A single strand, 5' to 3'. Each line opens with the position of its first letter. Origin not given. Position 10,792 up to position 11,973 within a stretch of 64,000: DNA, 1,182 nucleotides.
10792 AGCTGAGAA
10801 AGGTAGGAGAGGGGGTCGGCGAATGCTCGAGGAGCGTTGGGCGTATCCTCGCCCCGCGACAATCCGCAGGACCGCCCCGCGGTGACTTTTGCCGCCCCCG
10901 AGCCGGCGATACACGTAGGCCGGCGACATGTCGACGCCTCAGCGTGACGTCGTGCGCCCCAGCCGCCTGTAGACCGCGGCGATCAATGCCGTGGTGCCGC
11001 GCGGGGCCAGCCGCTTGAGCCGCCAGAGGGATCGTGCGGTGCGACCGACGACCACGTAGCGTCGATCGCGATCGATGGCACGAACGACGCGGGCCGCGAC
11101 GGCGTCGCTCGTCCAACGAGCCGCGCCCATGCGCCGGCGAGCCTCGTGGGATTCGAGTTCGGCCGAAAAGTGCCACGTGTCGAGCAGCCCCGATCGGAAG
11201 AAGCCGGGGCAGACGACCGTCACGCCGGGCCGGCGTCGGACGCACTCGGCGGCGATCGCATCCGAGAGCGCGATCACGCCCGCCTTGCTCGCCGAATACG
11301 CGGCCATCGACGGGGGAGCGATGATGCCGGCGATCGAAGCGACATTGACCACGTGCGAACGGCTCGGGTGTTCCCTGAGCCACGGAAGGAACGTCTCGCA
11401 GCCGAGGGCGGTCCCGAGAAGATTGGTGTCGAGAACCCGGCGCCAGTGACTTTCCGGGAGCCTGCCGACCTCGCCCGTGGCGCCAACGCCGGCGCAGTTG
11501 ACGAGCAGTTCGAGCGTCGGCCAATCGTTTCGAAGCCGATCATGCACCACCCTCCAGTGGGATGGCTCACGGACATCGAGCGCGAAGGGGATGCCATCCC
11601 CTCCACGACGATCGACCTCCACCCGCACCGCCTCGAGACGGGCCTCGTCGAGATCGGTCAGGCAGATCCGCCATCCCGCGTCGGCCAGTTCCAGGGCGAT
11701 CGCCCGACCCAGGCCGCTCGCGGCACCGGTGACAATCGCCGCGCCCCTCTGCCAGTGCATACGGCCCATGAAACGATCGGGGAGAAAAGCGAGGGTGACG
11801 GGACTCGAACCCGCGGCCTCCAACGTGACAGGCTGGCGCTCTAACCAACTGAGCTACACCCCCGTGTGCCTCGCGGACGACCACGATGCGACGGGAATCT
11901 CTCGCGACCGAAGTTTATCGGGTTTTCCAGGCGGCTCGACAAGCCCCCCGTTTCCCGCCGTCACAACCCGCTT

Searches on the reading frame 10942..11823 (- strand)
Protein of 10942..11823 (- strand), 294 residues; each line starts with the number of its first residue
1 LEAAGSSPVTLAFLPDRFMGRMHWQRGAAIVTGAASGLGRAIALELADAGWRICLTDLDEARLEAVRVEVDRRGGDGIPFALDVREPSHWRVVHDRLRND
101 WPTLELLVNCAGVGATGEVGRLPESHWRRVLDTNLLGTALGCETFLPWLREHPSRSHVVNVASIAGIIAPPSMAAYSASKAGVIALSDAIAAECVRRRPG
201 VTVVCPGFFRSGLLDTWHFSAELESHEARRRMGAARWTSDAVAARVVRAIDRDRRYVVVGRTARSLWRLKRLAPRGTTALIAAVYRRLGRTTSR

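Call 76: search_protein_families(library=pfam, proteins=[window:10942-11823:-], max_evalue=0.001)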
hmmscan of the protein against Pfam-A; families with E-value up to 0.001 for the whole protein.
window:10942-11823:- (294 aa): 3 families
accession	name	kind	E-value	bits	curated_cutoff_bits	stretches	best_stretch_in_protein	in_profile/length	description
PF00106.31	adh_short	-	4.1e-41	141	26.6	1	28-214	2-187/195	short chain dehydrogenase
PF13561.12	adh_short_C2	-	3.9e-34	118.7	27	1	33-247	1-214/236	Enoyl-(Acyl carrier protein) reductase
PF08659.16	KR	-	2.4e-09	37.8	22.6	1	27-186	1-159/180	KR domain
